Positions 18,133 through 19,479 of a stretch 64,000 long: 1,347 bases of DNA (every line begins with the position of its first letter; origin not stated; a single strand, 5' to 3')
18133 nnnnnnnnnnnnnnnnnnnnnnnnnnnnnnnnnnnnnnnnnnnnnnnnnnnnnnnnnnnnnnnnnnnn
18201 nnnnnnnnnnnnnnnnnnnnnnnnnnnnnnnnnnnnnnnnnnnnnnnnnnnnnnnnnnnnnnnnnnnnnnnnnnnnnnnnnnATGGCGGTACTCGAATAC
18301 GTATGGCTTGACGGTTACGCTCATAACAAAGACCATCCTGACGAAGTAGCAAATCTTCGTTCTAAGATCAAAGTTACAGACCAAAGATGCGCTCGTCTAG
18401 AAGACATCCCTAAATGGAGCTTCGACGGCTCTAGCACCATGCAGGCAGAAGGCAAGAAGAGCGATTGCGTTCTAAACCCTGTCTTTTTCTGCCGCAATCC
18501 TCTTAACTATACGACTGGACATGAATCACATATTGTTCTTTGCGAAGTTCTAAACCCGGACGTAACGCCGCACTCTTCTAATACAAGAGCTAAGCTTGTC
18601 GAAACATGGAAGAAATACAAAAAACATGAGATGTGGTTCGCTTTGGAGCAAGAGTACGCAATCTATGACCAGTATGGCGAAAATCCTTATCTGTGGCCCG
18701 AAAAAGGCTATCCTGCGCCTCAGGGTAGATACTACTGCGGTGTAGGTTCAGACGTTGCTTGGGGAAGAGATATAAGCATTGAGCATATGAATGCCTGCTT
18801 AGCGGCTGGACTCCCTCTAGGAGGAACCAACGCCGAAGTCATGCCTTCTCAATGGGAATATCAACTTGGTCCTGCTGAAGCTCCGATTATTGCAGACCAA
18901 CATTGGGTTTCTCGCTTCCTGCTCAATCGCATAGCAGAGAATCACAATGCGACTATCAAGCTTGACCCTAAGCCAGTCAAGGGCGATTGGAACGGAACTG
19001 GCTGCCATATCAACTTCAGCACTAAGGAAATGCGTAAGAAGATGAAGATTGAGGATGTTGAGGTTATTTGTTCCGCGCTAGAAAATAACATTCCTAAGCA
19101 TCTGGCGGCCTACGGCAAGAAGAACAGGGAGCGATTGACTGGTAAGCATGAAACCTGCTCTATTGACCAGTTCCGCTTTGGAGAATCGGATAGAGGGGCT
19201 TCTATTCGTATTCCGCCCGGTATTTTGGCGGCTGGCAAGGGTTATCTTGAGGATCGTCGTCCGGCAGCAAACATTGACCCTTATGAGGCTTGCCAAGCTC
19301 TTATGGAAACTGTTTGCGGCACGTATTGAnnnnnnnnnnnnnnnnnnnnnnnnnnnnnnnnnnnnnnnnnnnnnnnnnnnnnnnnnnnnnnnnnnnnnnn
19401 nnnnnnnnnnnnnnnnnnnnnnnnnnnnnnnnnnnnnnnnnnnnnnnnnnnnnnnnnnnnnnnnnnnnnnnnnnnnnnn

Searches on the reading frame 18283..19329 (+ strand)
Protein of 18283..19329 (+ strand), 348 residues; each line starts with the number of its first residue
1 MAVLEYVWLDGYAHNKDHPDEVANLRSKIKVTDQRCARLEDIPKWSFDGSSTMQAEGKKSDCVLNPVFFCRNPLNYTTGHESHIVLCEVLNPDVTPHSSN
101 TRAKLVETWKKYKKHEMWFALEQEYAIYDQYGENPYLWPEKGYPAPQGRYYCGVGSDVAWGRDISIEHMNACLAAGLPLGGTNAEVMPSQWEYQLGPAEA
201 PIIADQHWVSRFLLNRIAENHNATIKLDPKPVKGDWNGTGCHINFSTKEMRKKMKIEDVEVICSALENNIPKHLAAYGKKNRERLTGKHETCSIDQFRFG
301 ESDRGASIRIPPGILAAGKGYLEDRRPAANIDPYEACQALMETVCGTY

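Call 101: search_protein_families(library=phrogs, proteins=[window:18283-19329:+], max_evalue=0.00001)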
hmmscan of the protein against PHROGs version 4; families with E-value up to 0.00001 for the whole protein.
window:18283-19329:+ (348 aa): 1 family
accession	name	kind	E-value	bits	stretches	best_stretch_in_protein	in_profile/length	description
phrog_21628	-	unknown function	6.6e-17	62.3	1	44-247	82-293/480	-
